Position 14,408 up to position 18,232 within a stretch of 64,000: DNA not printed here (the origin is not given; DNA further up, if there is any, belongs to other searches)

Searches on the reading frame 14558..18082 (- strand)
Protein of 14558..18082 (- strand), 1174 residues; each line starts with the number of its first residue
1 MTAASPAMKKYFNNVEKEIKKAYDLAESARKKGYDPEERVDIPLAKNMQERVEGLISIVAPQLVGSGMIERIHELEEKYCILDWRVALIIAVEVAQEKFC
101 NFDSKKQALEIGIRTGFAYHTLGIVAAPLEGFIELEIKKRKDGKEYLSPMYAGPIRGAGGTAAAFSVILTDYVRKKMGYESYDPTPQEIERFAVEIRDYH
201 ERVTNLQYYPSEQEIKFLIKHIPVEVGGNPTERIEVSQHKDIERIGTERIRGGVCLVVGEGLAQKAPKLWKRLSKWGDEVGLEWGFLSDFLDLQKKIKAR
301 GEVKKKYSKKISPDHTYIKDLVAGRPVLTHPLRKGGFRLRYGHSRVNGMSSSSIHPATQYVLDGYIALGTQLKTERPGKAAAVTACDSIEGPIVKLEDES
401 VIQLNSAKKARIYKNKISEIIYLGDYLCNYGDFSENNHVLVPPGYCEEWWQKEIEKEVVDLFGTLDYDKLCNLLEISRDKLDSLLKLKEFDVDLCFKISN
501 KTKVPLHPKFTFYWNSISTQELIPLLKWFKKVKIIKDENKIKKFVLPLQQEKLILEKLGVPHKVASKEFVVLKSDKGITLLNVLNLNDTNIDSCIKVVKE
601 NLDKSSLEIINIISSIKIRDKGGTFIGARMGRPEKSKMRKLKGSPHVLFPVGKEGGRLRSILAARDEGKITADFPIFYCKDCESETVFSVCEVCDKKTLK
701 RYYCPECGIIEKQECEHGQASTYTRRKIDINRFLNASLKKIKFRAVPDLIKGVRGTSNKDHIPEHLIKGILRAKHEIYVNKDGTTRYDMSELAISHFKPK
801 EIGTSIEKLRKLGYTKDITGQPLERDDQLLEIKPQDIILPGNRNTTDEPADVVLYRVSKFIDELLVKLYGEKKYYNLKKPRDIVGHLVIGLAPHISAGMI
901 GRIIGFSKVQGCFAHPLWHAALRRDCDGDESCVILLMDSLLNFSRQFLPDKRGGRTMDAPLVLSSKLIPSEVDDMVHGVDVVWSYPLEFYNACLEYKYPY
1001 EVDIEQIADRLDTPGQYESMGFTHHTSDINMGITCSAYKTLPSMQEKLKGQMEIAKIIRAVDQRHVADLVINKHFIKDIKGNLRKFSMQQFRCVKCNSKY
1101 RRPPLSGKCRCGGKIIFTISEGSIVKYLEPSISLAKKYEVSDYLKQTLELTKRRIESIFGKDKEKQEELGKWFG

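Call 4: search_protein_families(library=pfam, proteins=[window:14558-18082:-])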
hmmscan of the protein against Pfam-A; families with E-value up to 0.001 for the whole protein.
window:14558-18082:- (1174 aa): 4 families
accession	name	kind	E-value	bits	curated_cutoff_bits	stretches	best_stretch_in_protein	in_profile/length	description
PF24846.1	PolC_DP2_cat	-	6.7e-123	409.9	24.3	1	748-1047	6-299/299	DNA polymerase II large subunit DP2, catalytic domain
PF24844.1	PolC_DP2_central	-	1.1e-120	403.4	24.3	1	307-709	4-368/372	DNA polymerase II large subunit DP2, central domain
PF03833.19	PolC_DP2_N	-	7e-87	291.5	24.3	1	10-290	1-268/271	DNA polymerase II large subunit DP2, N-terminal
PF22912.2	zf-DPOE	-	8e-05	23.1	21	1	1088-1140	2-53/58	Zinc finger domain of DNA polymerase-epsilon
